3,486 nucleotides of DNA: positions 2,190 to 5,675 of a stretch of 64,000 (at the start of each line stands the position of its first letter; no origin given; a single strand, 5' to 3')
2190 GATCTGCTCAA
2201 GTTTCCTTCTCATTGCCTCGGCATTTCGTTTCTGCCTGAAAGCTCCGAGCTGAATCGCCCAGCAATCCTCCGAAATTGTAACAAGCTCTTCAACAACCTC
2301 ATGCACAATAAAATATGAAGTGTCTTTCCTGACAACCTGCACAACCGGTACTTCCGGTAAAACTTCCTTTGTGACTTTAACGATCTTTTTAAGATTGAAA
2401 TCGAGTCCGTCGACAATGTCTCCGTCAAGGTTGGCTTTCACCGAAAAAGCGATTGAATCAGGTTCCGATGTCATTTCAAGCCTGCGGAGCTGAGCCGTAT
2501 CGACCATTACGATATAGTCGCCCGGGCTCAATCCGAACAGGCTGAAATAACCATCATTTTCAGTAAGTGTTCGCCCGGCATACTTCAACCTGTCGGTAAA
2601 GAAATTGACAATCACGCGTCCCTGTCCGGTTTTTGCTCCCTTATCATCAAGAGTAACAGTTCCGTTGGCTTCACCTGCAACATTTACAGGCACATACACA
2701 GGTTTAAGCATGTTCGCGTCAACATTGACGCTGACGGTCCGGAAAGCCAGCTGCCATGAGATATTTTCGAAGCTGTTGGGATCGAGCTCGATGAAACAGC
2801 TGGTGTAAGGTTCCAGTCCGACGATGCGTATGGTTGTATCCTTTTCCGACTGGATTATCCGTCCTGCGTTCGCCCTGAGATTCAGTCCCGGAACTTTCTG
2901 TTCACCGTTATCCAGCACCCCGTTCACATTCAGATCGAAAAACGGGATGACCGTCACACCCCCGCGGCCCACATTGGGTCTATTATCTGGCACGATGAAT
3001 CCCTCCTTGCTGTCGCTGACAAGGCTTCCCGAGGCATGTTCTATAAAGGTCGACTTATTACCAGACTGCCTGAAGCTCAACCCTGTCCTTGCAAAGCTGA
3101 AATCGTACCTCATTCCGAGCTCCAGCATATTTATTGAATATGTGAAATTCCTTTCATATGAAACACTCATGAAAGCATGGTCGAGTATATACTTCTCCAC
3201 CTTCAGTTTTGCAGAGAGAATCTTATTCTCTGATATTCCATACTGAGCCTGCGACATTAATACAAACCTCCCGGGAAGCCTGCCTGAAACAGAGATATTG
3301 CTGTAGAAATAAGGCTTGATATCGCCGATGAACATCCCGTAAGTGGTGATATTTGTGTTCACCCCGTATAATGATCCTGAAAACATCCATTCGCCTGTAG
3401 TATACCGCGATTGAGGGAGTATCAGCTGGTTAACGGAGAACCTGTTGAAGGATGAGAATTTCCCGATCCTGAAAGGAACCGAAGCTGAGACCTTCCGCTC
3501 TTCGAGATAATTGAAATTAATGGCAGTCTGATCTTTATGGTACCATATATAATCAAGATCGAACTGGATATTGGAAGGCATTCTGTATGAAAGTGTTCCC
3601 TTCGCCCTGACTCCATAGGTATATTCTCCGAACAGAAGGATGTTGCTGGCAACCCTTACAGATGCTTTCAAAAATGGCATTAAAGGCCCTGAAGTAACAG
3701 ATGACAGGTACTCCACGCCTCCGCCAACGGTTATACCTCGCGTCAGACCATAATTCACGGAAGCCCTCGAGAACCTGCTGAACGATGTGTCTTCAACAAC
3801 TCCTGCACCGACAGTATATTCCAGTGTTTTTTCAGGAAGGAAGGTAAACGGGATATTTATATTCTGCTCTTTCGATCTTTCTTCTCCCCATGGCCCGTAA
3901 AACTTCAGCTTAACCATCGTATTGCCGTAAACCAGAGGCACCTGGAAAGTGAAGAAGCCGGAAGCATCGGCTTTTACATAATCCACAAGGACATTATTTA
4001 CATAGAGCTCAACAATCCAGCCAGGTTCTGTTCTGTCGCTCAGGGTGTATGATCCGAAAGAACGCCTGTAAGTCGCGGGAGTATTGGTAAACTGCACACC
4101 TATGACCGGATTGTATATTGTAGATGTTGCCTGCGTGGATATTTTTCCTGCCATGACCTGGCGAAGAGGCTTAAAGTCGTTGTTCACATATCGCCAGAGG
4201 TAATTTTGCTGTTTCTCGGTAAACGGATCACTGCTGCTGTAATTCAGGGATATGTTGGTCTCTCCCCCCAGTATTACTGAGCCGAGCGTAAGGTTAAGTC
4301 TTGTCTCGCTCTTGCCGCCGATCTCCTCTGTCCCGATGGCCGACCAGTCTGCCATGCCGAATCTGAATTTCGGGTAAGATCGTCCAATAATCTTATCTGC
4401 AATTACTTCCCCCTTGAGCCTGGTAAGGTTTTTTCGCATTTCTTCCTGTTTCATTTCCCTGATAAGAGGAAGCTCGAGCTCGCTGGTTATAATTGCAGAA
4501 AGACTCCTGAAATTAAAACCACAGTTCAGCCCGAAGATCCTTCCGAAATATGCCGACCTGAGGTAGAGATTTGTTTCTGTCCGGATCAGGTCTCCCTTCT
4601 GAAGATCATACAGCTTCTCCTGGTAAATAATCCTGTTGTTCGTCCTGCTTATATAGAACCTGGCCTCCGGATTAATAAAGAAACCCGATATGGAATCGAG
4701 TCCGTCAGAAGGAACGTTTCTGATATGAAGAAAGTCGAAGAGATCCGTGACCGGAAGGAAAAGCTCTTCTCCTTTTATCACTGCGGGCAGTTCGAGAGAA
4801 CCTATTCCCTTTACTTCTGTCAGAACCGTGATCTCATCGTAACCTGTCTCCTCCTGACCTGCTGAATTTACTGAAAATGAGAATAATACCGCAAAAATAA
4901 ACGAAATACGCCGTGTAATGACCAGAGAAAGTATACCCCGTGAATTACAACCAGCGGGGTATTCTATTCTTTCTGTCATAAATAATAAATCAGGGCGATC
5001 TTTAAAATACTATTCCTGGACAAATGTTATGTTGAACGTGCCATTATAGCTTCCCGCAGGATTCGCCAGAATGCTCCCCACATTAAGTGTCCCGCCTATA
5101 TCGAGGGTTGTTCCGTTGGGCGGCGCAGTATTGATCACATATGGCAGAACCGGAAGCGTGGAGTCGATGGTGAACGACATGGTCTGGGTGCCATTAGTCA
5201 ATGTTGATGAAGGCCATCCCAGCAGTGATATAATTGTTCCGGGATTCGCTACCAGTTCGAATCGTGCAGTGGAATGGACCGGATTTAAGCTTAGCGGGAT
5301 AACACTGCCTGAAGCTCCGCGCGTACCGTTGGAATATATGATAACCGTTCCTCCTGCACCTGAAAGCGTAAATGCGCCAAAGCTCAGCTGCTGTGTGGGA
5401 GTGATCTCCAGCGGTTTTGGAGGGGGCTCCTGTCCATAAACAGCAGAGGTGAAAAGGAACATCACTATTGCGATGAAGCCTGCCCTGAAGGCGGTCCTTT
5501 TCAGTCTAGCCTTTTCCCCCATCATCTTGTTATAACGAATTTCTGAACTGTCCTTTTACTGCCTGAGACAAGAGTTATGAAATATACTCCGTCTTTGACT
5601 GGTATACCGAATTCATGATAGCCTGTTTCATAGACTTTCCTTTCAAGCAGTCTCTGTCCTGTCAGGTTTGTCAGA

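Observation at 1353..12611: Chaperone-usher-like fibre locus built from DUF4402 subunits in a Bacteroidota background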

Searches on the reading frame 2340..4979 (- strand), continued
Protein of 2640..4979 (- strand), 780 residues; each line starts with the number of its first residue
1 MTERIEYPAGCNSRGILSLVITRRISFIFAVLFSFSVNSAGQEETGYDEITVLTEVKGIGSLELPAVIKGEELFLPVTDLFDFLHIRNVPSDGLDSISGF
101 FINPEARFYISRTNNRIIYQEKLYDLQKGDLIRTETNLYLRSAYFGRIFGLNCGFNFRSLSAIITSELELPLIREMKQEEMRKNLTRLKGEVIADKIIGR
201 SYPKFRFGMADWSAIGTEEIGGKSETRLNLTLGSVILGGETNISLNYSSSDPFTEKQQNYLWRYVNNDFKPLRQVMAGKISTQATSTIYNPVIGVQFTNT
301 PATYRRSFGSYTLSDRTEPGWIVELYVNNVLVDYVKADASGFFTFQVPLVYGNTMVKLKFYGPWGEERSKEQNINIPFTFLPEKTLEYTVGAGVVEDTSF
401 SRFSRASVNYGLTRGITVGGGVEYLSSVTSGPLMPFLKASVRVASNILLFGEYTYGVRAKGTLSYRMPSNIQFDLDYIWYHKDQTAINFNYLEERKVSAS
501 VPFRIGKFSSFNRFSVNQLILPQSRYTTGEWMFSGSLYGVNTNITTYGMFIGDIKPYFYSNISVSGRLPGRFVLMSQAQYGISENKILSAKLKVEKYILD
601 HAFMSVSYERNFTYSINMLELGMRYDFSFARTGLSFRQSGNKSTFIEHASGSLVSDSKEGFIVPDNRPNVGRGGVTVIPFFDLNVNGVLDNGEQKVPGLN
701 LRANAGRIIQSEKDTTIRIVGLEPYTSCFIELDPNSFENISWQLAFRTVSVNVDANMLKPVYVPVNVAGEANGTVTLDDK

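Call 34: fold_search(model_id=the predicted structure, library=pdb)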
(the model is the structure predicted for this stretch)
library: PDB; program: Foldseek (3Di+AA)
matches with E <= 10: 1027; with E <= 0.001: 165
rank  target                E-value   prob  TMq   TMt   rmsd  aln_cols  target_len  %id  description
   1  9fw9_D                2.8e-23  1.00  0.41  0.49  16.1       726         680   10  Cryo-EM structure of the type 1 pilus assembly platform as part of the FimA-bound chaperone-usher pilus complex (FimDH (released 2025-06-04)
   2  3rfz_E                4.3e-23  1.00  0.42  0.44  17.6       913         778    9  Crystal structure of the FimD usher bound to its cognate FimC:FimH substrate (released 2011-06-01)
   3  3rfz_B                9.4e-23  1.00  0.42  0.45  17.3       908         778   10  Crystal structure of the FimD usher bound to its cognate FimC:FimH substrate (released 2011-06-01)
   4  9fx8_D                1.9e-22  1.00  0.41  0.50  14.9       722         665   12  Cryo-EM structure of the FimI-bound type 1 pilus assembly platform complex - Local refinement (released 2025-06-04)
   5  9fxs_D                9.4e-22  1.00  0.41  0.51  15.1       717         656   11  Cryo-EM structure of the type 1 pilus complex including pilus rod and FimI-bound assembly platform after incorporation (released 2025-06-04)
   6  9fy9_D                1.4e-21  1.00  0.42  0.50  15.8       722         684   11  Cryo-EM structure of the type 1 chaperone-usher pilus FimD-tip complex (FimDHGFC) - Conformer 1 (released 2025-06-04)
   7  9bog_D                3.0e-21  1.00  0.43  0.45  16.1       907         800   10  Structural basis for adhesin secretion by the outer-membrane usher in type 1 pili (released 2024-10-09)
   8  9fxb_D                2.3e-20  1.00  0.40  0.50  14.7       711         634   11  Cryo-EM structure of the type 1 pilus assembly platform as part of the FimI-bound chaperone-usher pilus complex (FimDH (released 2025-06-04)
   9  6e14_D                1.1e-19  1.00  0.40  0.41  17.9       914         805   11  Handover mechanism of the growing pilus by the bacterial outer membrane usher FimD (released 2018-10-17)
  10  7lhg_C                1.3e-19  1.00  0.43  0.44  16.9       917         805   11  Cryo-EM structure of E. coli P pilus tip assembly intermediate PapC-PapD-PapK-PapG in the first conformation (released 2021-08-11)
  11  7lhh_C                2.2e-16  1.00  0.44  0.46  16.9       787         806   10  Cryo-EM structure of E. coli P pilus tip assembly intermediate PapC-PapD-PapK-PapG in the second conformation (released 2021-08-11)
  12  7lhi_C                3.1e-14  1.00  0.42  0.47  16.1       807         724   11  Cryo-EM structure of E. coli P pilus tip assembly intermediate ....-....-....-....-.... (released 2021-08-11)
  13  2vqi_B                7.8e-14  1.00  0.34  0.54   7.9       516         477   11  Structure of the P pilus usher (PapC) translocation pore (released 2008-05-27)
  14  6cd2_C                1.4e-13  1.00  0.39  0.44   9.5       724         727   10  Crystal structure of the PapC usher bound to the chaperone-adhesin PapD-PapG (released 2018-10-03)
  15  2vqi_A                4.9e-13  1.00  0.35  0.55   8.4       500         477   11  Structure of the P pilus usher (PapC) translocation pore (released 2008-05-27)
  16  3ohn_A                5.4e-13  1.00  0.36  0.59   7.4       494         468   12  Crystal structure of the FimD translocation domain (released 2011-06-01)
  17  3ohn_B                1.4e-12  1.00  0.37  0.61   7.5       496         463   13  Crystal structure of the FimD translocation domain (released 2011-06-01)
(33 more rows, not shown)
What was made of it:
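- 4482..4838 (-): Usher N-terminal periplasmic domain (about residues 48-166). Foldseek alignments of about 900 columns to full-length FimD/PapC (call 34).
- The best other barrel (LptD) is at about 1e-6 (call 34). LptD, Occ porins and a BtuB model appear among the weaker Foldseek hits (call 34). Those hits are about 17 orders of magnitude weaker than FimD/PapC and cover less of the model (call 34).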

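Call 70: search_protein_families(library=pfam, proteins=[L005:4247-9340:+], max_evalue=0.1)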
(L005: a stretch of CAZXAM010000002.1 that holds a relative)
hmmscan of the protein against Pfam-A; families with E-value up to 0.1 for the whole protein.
L005:4247-9340:+ (1697 aa): 4 families
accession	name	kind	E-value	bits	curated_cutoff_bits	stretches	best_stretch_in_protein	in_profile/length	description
PF13385.13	Laminin_G_3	-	3.4e-17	63.4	27.6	1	680-825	1-148/151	Concanavalin A-like lectin/glucanases superfamily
PF10102.14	DUF2341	-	2e-09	38.2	23.4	1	572-634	2-64/84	Domain of unknown function (DUF2341)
PF19081.6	Ig_7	-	1e-07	32.6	27.3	1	919-994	1-82/84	Ig-like domain CHU_C associated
PF13927.12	Ig_3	-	8.4e-05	23.4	30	1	999-1068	3-75/78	Immunoglobulin domain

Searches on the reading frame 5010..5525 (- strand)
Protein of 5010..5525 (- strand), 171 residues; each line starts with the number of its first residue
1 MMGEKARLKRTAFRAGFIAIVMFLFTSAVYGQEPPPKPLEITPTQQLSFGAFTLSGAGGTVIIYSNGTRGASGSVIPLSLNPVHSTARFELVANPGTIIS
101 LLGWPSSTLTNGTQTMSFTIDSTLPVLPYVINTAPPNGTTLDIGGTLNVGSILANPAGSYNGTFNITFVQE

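Call 3: search_protein_families(library=pfam, proteins=[window:5010-5525:-], max_evalue=0.1)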
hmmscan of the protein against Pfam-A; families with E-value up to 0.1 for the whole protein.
window:5010-5525:- (171 aa): 1 family
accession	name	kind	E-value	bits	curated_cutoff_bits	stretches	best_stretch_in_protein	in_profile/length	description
PF14352.11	DUF4402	-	2.1e-18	67.6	25.2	1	39-168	1-127/129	Domain of unknown function (DUF4402)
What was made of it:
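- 5010..5525 (-): DUF4402 subunit C (171 aa). It lacks the N-terminal extension, and its mature end is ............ Candidate first-assembled (tip) subunit. PF14352 E 2.1e-18 (call 3).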

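Call 6: search_protein_families(library=ncbifam, proteins=[window:5010-5525:-], max_evalue=0.1)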
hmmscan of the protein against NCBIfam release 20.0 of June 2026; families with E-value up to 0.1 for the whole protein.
window:5010-5525:- (171 aa): 0 families
